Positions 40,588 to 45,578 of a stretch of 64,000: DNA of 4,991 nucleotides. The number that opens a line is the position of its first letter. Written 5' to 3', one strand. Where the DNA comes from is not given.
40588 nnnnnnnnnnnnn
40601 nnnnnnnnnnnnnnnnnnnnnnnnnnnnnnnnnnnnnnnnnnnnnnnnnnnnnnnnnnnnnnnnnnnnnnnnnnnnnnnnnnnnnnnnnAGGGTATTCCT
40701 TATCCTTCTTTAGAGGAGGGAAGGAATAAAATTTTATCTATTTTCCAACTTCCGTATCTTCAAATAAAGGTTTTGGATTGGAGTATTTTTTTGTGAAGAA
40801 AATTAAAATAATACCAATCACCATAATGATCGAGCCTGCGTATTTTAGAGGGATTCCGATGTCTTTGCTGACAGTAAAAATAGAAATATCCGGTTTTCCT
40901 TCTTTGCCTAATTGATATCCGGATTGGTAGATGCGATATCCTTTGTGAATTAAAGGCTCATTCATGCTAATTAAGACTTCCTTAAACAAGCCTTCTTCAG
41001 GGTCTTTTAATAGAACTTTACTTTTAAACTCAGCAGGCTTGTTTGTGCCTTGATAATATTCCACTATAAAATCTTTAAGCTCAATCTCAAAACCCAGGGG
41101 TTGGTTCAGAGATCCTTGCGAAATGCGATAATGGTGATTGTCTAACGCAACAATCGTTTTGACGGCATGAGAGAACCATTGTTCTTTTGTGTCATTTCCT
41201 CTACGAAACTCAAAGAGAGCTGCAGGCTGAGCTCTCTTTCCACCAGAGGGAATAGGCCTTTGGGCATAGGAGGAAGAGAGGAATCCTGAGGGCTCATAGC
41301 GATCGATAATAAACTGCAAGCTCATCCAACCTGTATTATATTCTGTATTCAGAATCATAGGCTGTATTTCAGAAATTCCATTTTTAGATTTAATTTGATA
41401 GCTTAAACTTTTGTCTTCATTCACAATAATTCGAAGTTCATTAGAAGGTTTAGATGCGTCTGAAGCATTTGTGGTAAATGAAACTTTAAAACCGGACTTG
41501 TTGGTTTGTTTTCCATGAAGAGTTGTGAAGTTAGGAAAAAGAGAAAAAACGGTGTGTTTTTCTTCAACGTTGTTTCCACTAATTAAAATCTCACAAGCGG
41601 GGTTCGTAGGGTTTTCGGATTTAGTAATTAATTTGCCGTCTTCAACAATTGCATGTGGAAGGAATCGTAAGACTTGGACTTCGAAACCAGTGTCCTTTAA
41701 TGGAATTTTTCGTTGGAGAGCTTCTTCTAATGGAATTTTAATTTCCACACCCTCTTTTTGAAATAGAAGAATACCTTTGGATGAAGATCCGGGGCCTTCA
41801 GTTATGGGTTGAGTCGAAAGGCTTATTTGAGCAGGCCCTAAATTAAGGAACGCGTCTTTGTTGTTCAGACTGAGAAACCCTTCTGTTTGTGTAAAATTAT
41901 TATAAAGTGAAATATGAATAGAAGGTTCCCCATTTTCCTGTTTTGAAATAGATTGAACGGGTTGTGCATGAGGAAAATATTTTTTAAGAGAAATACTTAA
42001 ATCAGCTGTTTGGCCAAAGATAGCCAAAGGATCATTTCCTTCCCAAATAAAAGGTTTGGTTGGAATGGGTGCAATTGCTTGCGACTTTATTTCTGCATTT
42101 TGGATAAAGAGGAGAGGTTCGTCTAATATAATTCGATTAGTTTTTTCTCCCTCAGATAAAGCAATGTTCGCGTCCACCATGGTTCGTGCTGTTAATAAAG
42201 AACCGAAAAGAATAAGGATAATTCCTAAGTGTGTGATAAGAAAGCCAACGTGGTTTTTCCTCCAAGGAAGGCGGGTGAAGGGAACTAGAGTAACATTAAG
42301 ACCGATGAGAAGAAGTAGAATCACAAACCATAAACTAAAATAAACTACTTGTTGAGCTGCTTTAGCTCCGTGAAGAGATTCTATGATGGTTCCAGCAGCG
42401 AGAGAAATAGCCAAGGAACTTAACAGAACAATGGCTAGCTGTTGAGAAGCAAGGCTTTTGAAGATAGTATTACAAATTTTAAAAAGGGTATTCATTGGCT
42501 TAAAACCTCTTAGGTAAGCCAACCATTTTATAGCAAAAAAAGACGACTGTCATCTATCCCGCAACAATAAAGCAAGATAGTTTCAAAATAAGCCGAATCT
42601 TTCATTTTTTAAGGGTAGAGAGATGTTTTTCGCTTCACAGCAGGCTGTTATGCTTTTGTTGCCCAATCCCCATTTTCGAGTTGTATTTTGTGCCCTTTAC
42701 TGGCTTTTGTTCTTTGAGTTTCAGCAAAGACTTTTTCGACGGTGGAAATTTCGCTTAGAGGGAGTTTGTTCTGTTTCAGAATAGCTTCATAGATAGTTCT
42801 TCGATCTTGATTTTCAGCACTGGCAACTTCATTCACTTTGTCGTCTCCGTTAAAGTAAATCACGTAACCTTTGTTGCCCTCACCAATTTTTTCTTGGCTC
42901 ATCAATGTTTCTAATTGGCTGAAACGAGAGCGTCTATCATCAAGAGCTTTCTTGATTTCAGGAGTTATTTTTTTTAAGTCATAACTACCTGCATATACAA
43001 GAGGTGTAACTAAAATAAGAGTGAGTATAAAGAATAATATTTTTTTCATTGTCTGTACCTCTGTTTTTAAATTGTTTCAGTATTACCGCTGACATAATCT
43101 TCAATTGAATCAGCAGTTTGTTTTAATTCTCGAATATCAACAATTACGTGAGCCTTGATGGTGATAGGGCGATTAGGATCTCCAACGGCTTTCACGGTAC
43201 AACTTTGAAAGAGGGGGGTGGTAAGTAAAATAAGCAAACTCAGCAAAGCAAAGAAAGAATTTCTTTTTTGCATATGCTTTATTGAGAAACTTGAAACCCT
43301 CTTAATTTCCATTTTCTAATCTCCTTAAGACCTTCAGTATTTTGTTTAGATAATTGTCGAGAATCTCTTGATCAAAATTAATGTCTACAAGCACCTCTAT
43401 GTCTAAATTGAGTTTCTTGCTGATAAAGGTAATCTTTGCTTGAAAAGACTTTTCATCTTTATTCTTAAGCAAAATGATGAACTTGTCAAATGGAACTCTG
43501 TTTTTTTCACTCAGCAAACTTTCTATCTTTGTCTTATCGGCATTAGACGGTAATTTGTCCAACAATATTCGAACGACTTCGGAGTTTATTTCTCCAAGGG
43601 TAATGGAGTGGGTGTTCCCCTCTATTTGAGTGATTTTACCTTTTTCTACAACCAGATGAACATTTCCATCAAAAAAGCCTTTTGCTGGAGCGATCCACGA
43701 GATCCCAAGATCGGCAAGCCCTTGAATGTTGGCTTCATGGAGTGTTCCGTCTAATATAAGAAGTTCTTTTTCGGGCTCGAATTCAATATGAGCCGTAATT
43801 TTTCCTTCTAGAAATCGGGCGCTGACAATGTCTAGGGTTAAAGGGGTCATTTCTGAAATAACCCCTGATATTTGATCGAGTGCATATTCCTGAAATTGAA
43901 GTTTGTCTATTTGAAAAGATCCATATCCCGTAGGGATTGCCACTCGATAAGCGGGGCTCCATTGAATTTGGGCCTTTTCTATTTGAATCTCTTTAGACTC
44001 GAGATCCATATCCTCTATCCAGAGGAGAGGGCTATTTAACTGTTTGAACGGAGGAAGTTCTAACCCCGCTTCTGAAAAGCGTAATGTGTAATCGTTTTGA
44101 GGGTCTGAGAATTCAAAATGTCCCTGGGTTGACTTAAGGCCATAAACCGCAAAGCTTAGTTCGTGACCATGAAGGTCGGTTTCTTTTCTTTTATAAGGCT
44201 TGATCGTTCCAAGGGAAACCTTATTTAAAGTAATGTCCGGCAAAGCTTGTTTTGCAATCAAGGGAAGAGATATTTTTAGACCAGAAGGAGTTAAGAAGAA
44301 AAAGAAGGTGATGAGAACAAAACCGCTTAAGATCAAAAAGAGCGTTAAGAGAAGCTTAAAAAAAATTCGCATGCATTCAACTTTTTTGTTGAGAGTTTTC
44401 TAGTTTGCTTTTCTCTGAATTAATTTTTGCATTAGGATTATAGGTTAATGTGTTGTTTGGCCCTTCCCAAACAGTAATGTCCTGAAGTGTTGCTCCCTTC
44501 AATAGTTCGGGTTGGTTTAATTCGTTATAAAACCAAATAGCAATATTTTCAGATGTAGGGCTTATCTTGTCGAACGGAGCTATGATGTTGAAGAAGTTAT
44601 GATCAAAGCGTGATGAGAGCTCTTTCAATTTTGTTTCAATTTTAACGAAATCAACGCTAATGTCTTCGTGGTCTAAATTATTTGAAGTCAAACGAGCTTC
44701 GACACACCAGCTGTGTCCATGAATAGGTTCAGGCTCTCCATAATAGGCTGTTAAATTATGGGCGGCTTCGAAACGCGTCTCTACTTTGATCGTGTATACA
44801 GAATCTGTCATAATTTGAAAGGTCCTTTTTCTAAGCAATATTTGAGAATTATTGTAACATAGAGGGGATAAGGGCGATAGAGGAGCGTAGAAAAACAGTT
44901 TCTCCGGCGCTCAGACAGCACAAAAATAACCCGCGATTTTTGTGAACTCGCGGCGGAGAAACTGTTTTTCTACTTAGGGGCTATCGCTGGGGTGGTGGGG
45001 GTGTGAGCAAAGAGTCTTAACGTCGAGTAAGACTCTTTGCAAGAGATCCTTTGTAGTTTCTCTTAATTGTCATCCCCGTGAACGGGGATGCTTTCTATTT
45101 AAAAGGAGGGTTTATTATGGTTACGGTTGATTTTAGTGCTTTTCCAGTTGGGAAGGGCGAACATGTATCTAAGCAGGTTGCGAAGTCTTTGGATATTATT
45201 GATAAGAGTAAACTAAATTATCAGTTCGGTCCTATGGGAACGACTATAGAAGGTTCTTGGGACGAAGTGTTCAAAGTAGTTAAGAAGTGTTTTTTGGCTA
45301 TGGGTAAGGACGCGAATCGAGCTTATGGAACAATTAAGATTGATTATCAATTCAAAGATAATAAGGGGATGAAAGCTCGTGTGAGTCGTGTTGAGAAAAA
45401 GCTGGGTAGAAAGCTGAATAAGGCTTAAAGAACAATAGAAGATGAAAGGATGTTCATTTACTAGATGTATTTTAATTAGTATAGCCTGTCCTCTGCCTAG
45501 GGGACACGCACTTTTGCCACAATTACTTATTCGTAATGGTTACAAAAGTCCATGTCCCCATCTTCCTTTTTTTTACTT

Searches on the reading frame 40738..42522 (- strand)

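Call 47: search_protein_families(library=pfam, proteins=[window:40738-42522:-], max_evalue=0.001)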
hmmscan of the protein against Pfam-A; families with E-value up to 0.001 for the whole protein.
window:40738-42522:- (594 aa): 1 family
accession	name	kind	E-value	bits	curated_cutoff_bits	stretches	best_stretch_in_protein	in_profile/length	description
PF05140.19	ResB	-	1.2e-21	77.5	24.6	1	466-541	195-270/486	ResB-like family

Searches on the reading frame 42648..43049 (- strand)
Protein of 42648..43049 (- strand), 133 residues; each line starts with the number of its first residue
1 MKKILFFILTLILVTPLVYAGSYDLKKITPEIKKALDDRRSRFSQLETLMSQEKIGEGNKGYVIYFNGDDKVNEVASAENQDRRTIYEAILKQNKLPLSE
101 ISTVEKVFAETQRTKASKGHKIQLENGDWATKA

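Call 48: search_protein_families(library=pfam, proteins=[window:42648-43049:-], max_evalue=0.001)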
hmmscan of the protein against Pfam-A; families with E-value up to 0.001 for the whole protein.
window:42648-43049:- (133 aa): 1 family
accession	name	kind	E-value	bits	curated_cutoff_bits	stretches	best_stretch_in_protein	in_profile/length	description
PF07027.17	DUF1318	-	4e-15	56.6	27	1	44-132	6-92/92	Protein of unknown function (DUF1318)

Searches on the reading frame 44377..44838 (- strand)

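Call 14: search_protein_families(library=pfam, proteins=[window:44377-44838:-], max_evalue=0.01)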
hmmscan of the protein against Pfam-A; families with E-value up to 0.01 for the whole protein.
window:44377-44838:- (153 aa): 1 family
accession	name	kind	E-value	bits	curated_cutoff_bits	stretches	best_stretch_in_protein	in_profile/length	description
PF01242.24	PTPS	-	9.7e-31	106.7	22.4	1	16-135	1-120/121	6-pyruvoyl tetrahydropterin synthase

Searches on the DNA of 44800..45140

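Call 80: search_rna_families(source=window, start=44800, end=45140, threshold=evalue, max_evalue=5)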
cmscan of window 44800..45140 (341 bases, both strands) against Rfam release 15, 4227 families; matches with E-value up to 5: 3.
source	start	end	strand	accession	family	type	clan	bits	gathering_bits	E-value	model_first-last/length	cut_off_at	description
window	44923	45084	-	RF04315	manA-II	Cis-reg;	-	17.8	100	1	1-147/147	no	manA_II ncRNA motif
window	44885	44975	+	RF04199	MIR6027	Gene; miRNA;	-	13.9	95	2.9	1-159/159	no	MIR6027 microRNA precursor family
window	44816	44838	+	RF01952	SOX2OT_exon2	Gene; lncRNA;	-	11.5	45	3.2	47-69/69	no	SOX2 overlapping transcript exon 2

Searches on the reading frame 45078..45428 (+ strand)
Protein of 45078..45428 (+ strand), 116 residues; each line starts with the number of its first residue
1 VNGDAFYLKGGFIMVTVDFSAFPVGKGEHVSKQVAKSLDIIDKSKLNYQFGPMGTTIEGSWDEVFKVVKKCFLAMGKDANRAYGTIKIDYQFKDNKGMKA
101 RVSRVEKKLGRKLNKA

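Call 14: search_protein_families(library=pfam, proteins=[window:45078-45428:+], max_evalue=0.01)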
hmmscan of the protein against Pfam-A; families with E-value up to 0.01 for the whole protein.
window:45078-45428:+ (116 aa): 3 families
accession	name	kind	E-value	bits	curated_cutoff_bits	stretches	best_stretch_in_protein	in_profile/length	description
PF01910.22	Thiamine_BP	-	3.5e-25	88.2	24.9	1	17-106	1-92/92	Thiamine-binding protein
PF07615.16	Ykof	-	1.4e-06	29.1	21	1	16-80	3-66/81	YKOF-related Family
PF23832.1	DUF7202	-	0.0052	17.5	27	1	57-103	17-61/70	Domain of unknown function (DUF7202)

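Call 74: find_encoding_contigs(protein=window:45117-45428:+, flank=3000, max_places=6)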
Protein window:45117-45428:+ (103 aa): 2 contigs read that carry it; 2 places shown.
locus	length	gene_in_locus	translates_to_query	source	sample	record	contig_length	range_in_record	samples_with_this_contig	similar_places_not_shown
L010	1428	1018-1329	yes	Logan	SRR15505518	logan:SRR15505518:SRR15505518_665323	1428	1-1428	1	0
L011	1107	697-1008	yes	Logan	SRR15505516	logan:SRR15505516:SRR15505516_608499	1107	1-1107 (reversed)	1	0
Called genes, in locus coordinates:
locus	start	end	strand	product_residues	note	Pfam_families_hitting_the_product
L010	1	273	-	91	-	?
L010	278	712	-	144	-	PF01242:PTPS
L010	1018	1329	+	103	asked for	PF01910:Thiamine_BP, PF07615:Ykof (weak)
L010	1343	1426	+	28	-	?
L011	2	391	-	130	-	?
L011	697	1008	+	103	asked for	PF01910:Thiamine_BP, PF07615:Ykof (weak)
